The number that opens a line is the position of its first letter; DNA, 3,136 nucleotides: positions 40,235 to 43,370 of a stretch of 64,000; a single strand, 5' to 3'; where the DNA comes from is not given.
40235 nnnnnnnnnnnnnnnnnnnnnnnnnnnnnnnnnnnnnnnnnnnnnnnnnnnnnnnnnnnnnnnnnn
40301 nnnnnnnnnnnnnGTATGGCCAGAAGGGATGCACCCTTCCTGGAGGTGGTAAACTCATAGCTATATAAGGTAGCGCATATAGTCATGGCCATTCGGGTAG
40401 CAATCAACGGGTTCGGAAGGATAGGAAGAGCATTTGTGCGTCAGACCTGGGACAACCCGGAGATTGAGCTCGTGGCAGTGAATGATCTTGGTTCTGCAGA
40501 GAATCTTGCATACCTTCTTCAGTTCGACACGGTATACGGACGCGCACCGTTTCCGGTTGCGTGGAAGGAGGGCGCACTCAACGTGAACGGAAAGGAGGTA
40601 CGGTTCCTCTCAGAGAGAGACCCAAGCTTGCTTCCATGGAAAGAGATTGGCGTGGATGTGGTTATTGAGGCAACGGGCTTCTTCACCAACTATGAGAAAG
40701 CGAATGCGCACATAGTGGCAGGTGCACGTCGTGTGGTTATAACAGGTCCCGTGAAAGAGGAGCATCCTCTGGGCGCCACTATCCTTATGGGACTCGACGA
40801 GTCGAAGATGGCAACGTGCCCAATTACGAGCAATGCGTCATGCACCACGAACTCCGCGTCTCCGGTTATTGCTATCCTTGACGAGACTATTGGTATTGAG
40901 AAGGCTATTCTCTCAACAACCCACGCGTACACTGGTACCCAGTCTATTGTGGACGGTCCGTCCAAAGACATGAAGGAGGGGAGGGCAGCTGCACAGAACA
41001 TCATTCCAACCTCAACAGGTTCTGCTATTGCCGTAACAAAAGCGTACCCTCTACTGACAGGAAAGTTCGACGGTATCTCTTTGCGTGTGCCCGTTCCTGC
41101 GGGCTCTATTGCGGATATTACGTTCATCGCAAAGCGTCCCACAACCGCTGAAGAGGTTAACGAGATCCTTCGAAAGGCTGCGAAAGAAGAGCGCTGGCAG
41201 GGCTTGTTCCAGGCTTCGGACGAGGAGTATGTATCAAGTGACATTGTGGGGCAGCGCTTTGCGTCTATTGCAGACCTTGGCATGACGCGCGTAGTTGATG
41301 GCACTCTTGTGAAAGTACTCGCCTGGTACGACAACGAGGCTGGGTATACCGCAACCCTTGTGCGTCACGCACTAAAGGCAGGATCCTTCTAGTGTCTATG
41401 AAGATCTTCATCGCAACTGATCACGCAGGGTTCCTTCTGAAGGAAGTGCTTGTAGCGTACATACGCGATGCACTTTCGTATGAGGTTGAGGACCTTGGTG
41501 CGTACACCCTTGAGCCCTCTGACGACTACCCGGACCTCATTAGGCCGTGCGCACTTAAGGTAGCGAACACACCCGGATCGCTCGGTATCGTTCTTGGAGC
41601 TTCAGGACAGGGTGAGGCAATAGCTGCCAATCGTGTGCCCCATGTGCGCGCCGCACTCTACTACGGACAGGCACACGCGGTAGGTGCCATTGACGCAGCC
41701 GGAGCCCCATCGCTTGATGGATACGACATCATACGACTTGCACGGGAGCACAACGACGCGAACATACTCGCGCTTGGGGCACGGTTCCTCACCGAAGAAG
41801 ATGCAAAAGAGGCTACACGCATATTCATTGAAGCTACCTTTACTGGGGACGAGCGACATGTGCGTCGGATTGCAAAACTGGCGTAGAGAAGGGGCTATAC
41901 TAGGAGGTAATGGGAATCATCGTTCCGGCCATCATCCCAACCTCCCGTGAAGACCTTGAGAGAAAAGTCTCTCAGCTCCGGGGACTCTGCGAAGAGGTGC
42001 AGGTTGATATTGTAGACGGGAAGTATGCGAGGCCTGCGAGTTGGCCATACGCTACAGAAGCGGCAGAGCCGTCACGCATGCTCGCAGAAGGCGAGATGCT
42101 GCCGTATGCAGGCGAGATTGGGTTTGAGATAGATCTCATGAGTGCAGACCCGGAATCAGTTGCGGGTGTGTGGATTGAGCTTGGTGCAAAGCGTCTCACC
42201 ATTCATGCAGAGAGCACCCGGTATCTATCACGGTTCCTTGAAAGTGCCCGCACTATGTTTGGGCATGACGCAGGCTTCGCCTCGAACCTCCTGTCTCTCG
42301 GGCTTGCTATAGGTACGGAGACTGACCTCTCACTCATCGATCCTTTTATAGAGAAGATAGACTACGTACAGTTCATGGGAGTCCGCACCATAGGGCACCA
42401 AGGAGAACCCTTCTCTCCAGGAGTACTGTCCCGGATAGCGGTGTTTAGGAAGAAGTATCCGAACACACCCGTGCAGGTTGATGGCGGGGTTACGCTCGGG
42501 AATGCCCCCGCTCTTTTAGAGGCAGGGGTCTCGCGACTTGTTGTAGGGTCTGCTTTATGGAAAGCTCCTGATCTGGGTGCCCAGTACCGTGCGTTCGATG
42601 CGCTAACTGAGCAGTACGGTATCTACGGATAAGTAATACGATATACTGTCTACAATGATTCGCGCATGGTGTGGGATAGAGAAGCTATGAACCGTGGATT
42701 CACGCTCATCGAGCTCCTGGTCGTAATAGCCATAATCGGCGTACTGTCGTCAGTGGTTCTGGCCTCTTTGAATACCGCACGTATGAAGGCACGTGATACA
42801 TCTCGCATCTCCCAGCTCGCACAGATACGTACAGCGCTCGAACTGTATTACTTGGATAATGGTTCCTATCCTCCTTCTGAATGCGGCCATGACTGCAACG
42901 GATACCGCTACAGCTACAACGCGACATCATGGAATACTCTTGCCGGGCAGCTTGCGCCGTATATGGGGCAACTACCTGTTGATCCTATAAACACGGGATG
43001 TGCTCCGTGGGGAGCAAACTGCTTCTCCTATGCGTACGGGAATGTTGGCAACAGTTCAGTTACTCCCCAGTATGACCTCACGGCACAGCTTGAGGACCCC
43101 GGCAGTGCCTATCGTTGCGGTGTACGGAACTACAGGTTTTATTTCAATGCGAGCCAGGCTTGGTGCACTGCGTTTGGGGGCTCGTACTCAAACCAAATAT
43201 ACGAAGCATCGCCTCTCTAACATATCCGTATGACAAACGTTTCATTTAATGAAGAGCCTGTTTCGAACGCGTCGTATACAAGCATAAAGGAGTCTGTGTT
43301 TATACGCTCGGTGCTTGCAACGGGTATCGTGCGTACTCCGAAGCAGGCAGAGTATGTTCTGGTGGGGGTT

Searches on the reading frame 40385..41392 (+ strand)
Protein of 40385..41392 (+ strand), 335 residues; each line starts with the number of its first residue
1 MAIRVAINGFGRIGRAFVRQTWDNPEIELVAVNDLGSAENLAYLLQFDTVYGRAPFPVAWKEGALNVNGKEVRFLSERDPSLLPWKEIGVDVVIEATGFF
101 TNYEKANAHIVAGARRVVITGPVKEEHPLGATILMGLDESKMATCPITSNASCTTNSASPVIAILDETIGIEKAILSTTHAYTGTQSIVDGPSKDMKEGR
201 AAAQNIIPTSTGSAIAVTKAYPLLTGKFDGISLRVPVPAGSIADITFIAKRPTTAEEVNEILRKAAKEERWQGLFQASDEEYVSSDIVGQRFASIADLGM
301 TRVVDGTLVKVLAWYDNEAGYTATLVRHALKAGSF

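Call 13: search_protein_families(library=pfam, proteins=[window:40385-41392:+])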
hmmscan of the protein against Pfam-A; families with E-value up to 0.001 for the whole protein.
window:40385-41392:+ (335 aa): 2 families
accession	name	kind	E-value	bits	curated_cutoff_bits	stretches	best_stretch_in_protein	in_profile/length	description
PF02800.25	Gp_dh_C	-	4.7e-50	169.7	24.4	1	160-315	3-158/158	Glyceraldehyde 3-phosphate dehydrogenase, C-terminal domain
PF00044.30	Gp_dh_N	-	8.2e-36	122.8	31.7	1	3-102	1-100/101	Glyceraldehyde 3-phosphate dehydrogenase, NAD binding domain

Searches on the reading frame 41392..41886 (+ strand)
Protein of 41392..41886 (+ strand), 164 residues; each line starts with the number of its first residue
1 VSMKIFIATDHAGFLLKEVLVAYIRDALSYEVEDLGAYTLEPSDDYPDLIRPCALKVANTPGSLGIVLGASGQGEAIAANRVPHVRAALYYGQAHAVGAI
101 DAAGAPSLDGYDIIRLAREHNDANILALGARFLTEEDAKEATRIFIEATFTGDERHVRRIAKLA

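Call 34: search_protein_families(library=pfam, proteins=[window:41392-41886:+])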
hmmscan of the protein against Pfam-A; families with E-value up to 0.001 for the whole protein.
window:41392-41886:+ (164 aa): 1 family
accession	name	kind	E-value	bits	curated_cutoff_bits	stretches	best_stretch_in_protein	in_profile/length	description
PF02502.23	LacAB_rpiB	-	1.4e-37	129.2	24.7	2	5-96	1-90/138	Ribose/Galactose Isomerase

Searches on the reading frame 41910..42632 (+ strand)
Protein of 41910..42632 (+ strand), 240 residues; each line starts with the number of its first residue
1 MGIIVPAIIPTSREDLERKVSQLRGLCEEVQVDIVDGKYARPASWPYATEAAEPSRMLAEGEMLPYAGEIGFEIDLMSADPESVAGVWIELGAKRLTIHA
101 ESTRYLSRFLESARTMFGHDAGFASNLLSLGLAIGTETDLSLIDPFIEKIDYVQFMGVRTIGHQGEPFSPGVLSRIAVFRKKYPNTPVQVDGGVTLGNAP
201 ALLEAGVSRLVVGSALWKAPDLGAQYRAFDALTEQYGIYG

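Call 34: search_protein_families(library=pfam, proteins=[window:41910-42632:+])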
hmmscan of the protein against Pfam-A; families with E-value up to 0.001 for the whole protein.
window:41910-42632:+ (240 aa): 2 families
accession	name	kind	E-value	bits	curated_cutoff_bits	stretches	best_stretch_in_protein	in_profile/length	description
PF00834.25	Ribul_P_3_epim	-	1.6e-21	77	21.1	1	4-216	2-197/198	Ribulose-phosphate 3 epimerase family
PF00977.27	His_biosynth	-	0.00092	19.1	23.6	0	185-224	73-113/228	Histidine biosynthesis protein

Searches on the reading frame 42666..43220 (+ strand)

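Call 34: search_protein_families(library=pfam, proteins=[window:42666-43220:+])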
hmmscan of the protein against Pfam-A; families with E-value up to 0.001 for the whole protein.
window:42666-43220:+ (184 aa): 2 families
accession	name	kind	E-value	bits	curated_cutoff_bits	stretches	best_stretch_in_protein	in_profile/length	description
PF07963.17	N_methyl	-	3.3e-08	33.2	21.2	1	9-32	4-27/27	Prokaryotic N-terminal methylation motif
PF08334.16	T2SSG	-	2.7e-05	24.6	21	1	41-109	8-71/108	Type II secretion system (T2SS), protein G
